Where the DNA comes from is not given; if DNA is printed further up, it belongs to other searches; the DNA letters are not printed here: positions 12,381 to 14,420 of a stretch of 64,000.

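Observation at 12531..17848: Three-gene TerB-N/TerB-C + DUF2791-like ATPase + DEAD/DEAH helicase operon (Shango-type anti-phage candidate)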

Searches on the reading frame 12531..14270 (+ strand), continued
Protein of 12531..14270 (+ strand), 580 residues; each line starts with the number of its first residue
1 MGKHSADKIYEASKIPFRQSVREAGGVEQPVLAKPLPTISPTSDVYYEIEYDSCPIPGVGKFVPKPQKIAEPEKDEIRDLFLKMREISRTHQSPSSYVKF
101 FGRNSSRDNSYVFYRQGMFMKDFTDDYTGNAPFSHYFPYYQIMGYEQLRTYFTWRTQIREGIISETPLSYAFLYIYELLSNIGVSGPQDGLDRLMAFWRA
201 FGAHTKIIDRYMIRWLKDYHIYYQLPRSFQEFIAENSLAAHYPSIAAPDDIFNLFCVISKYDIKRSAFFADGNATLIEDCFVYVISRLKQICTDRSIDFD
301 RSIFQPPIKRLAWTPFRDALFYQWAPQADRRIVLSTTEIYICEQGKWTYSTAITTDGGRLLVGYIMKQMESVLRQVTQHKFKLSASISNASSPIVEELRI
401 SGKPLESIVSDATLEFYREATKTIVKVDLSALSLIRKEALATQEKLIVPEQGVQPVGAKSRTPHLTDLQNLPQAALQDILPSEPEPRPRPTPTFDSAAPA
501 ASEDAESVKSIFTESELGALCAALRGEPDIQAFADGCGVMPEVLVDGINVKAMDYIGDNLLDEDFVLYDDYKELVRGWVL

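Call 81: find_encoding_contigs(protein=P0069, flank=5000, max_places=1)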
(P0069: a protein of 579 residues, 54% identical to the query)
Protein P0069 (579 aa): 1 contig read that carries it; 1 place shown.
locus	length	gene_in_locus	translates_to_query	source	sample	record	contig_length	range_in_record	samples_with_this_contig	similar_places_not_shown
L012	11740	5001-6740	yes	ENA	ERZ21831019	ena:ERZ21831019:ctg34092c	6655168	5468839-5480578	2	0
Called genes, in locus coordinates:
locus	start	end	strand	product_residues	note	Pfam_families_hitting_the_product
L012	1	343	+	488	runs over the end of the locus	PF01336:tRNA_anti-codon, PF00152:tRNA-synt_2, PF01409:tRNA-synt_2d (weak)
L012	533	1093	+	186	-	PF13420:Acetyltransf_4, PF13302:Acetyltransf_3, PF00583:Acetyltransf_1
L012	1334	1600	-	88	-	PF00589:Phage_integrase (weak)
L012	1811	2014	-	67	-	-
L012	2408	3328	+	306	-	PF08220:HTH_DeoR (faint), PF08279:HTH_11, PF19187:HTH_PafC (weak), PF13280:WYL, PF25583:WCX (faint)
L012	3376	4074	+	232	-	PF00037:Fer4 (weak), PF13484:Fer4_16 (faint)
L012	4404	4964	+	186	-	PF00717:Peptidase_S24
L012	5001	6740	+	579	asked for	PF13208:TerB_N, PF15615:TerB_C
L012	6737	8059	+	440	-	PF10923:BrxC_BrxD, PF13191:AAA_16 (weak)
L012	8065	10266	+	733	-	PF04851:ResIII (weak), PF00270:DEAD, PF00271:Helicase_C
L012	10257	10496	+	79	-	-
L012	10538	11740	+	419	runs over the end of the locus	PF01966:HD, PF13487:HD_5, PF01966:HD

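Call 82: find_encoding_contigs(protein=P0028, flank=5000, max_places=1)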
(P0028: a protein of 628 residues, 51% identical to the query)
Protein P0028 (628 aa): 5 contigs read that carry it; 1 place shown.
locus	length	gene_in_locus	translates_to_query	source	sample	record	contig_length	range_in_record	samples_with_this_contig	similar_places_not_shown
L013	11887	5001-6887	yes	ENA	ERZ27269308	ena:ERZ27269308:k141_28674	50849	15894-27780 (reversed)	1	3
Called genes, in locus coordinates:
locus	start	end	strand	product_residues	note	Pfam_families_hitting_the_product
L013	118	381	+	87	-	PF08942:DUF1919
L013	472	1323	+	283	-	PF00149:Metallophos, PF12850:Metallophos_2 (weak)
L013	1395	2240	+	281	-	-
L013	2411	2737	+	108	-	PF00583:Acetyltransf_1, PF13673:Acetyltransf_10, PF13508:Acetyltransf_7, PF14542:Acetyltransf_CG (weak)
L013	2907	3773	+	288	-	PF00583:Acetyltransf_1, PF13673:Acetyltransf_10, PF13508:Acetyltransf_7, PF08445:FR47 (faint), PF00583:Acetyltransf_1 (weak)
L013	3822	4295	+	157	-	PF00583:Acetyltransf_1, PF13673:Acetyltransf_10 (weak), PF13508:Acetyltransf_7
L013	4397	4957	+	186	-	PF13560:HTH_31 (weak), PF00717:Peptidase_S24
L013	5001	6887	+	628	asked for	PF13208:TerB_N, PF15615:TerB_C (weak)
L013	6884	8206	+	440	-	PF10923:BrxC_BrxD, PF13191:AAA_16 (weak)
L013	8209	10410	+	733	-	PF04851:ResIII (weak), PF00270:DEAD, PF00271:Helicase_C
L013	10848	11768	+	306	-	PF02903:Alpha-amylase_N, PF00128:Alpha-amylase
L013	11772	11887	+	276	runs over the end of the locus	PF00128:Alpha-amylase, PF16657:Malt_amylase_C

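Call 83: find_encoding_contigs(protein=P0050, flank=5000, max_places=1)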
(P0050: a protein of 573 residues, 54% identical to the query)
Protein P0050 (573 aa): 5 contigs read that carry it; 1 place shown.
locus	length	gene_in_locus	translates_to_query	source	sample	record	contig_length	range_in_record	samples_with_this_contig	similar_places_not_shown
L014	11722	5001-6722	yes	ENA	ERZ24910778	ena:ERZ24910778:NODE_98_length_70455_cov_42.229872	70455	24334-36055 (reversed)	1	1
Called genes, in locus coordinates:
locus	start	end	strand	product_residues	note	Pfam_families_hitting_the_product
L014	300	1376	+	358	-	PF01497:Peripla_BP_2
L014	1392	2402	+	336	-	PF01032:FecCD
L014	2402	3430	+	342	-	PF01032:FecCD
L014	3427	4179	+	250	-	PF00005:ABC_tran, PF13304:AAA_21 (faint)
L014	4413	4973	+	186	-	PF00717:Peptidase_S24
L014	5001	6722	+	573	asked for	PF13208:TerB_N, PF15615:TerB_C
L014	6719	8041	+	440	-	PF10923:BrxC_BrxD, PF13191:AAA_16 (weak)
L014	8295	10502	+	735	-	PF04851:ResIII (weak), PF00270:DEAD, PF00271:Helicase_C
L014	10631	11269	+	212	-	PF01522:Polysacc_deac_1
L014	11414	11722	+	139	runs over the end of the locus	-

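Call 84: find_encoding_contigs(protein=P0063, flank=5000, max_places=1)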
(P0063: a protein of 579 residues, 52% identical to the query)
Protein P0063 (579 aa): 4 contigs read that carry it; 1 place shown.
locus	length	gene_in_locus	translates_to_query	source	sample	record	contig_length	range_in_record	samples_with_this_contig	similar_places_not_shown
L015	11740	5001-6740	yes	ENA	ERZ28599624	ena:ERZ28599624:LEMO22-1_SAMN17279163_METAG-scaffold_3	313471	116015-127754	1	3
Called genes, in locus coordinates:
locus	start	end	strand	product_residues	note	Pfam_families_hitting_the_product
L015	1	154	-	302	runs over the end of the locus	PF00892:EamA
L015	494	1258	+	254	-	PF13847:Methyltransf_31 (weak), PF08241:Methyltransf_11, PF13649:Methyltransf_25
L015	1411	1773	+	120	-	PF18029:Glyoxalase_6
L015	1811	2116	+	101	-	-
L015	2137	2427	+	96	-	-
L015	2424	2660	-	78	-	-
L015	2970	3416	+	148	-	PF12641:Flavodoxin_3 (faint), PF12724:Flavodoxin_5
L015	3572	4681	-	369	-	PF01264:Chorismate_synt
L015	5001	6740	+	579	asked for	PF13208:TerB_N, PF15615:TerB_C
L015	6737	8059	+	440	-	PF10923:BrxC_BrxD, PF13191:AAA_16 (weak)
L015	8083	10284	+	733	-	PF00270:DEAD, PF00271:Helicase_C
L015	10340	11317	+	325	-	-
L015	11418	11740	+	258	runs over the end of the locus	PF01553:Acyltransferase (weak)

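Call 85: find_encoding_contigs(protein=P0086, flank=5000, max_places=1)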
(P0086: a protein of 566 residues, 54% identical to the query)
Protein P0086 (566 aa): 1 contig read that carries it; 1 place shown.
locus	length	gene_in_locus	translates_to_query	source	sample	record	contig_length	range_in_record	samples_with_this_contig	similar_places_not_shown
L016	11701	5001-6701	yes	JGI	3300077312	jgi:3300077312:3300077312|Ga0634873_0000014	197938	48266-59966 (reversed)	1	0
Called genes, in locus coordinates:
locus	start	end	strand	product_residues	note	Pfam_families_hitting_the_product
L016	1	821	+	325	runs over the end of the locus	PF00376:MerR, PF13411:MerR_1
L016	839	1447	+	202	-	PF19789:DUF6273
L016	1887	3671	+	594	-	PF00149:Metallophos, PF02872:5_nucleotid_C, PF01476:LysM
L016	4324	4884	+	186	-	PF00717:Peptidase_S24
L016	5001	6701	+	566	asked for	PF13208:TerB_N, PF15615:TerB_C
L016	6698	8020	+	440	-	PF10923:BrxC_BrxD, PF13191:AAA_16 (weak)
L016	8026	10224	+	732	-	PF04851:ResIII (weak), PF00270:DEAD, PF00271:Helicase_C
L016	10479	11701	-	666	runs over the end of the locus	PF00165:HTH_AraC, PF12833:HTH_18, PF00165:HTH_AraC (weak), PF01497:Peripla_BP_2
